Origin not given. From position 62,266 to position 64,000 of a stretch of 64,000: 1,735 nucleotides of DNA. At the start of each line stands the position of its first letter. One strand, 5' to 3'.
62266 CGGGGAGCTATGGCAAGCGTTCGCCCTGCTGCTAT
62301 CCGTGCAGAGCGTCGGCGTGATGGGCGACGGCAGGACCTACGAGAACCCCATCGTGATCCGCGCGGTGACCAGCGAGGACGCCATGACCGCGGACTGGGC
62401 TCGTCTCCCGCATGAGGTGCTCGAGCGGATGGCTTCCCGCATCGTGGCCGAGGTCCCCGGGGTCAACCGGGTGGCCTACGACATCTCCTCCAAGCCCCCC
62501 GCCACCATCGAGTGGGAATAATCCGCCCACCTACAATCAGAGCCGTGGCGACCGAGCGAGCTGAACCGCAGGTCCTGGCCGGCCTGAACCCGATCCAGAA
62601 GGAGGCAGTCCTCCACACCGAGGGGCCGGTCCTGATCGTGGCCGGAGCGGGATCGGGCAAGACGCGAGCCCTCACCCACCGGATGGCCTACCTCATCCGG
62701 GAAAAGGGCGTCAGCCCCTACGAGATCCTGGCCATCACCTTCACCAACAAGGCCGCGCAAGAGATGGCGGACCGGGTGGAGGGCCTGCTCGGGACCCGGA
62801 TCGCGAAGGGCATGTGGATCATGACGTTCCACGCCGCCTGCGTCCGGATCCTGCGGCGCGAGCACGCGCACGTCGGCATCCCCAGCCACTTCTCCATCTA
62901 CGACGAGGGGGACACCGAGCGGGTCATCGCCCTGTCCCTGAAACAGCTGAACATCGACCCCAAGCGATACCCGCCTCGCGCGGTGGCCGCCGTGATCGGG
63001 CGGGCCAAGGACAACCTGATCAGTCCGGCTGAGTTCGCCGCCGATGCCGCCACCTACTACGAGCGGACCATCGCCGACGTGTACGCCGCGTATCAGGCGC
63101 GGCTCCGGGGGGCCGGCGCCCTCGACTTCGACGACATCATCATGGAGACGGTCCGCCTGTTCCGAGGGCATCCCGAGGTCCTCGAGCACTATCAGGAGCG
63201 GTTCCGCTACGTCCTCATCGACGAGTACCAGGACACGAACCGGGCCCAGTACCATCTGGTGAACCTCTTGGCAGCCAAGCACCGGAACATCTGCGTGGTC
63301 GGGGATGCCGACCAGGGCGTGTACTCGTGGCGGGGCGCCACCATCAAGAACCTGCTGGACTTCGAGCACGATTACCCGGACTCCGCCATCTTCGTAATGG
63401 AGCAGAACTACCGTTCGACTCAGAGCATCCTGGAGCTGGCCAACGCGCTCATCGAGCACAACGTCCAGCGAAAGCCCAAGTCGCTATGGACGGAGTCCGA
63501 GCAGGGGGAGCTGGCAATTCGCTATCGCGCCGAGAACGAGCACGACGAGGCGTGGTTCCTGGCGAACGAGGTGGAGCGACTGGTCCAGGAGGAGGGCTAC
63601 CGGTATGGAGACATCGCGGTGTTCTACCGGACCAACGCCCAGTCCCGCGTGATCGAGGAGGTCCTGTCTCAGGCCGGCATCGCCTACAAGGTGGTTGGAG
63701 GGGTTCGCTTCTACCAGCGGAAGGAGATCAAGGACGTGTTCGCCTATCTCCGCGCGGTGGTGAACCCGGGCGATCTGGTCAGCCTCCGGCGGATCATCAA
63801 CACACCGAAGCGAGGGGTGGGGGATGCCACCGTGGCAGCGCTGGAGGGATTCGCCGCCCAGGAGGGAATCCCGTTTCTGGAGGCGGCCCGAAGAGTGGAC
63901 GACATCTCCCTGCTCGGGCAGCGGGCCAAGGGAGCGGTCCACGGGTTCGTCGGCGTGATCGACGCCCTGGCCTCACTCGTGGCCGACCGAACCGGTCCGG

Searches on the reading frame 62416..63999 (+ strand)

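Call 73: search_protein_families(library=pfam, proteins=[window:62416-63999:+], max_evalue=0.001)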
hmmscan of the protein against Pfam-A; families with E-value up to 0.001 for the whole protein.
window:62416-63999:+ (528 aa): 4 families
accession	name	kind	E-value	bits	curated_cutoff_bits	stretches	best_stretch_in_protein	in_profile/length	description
PF00580.27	UvrD-helicase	-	1.1e-95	320.8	23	1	57-321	1-271/271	UvrD/REP helicase N-terminal domain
PF13361.12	UvrD_C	-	1.5e-40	140.1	25.6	1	327-476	2-150/350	UvrD-like helicase C-terminal domain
PF13245.12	AAA_19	-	1.1e-24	87.6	25.1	1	61-304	1-132/134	AAA domain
PF13604.12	AAA_30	-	3.7e-08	33.8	27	1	57-121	2-66/191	AAA domain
